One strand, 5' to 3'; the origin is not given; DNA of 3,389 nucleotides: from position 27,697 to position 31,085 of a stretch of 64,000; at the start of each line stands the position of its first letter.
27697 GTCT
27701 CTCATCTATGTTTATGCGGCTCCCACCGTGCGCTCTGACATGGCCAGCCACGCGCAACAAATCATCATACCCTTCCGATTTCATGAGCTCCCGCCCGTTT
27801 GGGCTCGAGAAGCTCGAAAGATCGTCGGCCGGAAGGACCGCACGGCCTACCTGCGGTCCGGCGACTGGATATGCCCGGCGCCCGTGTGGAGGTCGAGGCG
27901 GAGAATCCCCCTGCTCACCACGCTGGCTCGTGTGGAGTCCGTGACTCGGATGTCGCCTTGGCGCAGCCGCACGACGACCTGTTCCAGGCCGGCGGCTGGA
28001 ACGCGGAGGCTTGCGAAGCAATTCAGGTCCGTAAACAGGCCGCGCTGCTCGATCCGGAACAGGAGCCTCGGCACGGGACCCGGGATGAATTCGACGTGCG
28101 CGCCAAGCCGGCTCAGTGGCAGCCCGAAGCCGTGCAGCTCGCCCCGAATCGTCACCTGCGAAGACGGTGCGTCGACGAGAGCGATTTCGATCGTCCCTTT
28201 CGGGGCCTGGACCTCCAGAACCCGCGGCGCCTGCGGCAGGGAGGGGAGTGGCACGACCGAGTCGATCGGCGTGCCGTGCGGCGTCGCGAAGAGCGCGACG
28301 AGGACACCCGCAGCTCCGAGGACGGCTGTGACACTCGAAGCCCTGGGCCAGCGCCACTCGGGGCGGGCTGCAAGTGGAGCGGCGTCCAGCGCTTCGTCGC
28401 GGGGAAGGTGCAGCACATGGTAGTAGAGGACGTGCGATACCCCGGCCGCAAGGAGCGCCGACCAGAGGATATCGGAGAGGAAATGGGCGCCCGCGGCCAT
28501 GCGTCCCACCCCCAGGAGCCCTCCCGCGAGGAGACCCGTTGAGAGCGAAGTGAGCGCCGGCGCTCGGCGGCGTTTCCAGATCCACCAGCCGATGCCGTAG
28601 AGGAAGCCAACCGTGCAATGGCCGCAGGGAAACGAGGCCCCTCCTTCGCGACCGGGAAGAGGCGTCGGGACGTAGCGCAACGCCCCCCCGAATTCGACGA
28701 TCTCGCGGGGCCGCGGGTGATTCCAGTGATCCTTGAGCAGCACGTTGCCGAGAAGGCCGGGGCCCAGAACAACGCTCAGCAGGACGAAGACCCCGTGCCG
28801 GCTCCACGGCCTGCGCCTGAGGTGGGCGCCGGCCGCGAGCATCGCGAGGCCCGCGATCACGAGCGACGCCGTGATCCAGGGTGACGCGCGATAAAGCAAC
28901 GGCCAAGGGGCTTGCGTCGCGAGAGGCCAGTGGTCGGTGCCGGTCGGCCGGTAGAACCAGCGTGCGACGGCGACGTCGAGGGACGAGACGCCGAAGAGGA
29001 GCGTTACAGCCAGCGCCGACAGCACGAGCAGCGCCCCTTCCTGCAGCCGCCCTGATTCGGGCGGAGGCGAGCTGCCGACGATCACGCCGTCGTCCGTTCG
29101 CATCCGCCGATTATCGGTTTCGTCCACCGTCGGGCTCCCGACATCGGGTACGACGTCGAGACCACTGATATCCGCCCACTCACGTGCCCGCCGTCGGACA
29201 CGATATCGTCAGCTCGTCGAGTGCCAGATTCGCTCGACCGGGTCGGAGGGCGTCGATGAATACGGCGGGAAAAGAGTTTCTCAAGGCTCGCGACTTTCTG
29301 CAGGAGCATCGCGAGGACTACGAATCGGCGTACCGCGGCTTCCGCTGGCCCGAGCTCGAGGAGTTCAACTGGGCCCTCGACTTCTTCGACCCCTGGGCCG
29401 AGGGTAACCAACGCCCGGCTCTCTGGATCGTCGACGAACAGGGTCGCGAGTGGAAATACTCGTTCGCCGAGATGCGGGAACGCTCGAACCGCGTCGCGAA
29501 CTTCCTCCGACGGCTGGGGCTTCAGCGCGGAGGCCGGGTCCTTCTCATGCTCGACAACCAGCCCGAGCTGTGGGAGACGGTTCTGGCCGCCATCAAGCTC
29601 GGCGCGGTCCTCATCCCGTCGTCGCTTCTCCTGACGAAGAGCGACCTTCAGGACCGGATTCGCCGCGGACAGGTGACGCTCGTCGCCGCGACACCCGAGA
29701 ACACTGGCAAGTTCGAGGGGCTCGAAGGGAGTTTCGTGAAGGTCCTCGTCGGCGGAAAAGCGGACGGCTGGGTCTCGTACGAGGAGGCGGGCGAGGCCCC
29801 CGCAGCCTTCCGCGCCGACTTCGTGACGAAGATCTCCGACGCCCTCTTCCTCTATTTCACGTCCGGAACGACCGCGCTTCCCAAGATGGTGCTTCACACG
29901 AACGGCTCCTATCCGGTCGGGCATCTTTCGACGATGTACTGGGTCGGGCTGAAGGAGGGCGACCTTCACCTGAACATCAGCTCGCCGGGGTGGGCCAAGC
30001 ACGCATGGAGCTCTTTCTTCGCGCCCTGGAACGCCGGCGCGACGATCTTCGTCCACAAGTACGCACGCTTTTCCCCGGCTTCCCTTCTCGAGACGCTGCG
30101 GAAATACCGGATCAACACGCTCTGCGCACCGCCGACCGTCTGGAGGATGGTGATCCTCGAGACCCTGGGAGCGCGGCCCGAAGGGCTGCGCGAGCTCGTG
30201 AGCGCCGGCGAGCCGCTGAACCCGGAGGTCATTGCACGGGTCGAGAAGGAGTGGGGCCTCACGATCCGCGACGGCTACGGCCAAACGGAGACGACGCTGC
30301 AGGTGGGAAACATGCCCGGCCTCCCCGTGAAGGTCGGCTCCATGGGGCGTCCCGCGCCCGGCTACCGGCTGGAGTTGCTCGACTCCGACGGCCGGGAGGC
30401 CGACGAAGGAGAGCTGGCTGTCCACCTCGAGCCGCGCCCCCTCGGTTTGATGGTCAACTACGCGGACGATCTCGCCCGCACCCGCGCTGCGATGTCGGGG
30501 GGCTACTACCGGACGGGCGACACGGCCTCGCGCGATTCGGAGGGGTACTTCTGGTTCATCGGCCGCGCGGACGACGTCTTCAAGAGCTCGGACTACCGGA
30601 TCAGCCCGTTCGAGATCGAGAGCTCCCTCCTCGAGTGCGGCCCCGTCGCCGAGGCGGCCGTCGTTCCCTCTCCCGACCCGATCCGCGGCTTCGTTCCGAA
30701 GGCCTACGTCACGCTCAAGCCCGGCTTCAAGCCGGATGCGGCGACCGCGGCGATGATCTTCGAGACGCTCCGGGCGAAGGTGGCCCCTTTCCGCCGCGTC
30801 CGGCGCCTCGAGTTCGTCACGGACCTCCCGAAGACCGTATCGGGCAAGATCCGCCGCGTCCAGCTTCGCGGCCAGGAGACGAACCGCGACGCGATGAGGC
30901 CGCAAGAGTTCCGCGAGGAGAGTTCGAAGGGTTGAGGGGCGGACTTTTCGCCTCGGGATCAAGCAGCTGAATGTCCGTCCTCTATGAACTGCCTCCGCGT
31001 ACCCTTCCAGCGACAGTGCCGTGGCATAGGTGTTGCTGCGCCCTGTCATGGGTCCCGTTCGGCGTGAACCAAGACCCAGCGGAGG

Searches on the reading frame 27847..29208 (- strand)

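Call 61: search_protein_families(library=pfam, proteins=[window:27847-29208:-], max_evalue=0.00001)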
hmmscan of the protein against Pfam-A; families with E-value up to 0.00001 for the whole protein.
window:27847-29208:- (453 aa): 1 family
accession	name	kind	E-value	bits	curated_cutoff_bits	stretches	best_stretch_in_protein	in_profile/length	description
PF01569.27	PAP2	-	2.5e-17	63.3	27.2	1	143-264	6-124/130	PAP2 superfamily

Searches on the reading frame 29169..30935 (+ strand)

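Call 61: search_protein_families(library=pfam, proteins=[window:29169-30935:+], max_evalue=0.00001)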
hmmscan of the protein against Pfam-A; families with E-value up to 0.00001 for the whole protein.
window:29169-30935:+ (588 aa): 2 families
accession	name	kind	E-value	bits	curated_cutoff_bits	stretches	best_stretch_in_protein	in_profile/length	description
PF00501.34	AMP-binding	-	2.5e-56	191.6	29.9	1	81-418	10-374/384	AMP-binding enzyme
PF13193.12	AMP-binding_C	-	1.8e-18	67.7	24.5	1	482-560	1-76/76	AMP-binding enzyme C-terminal domain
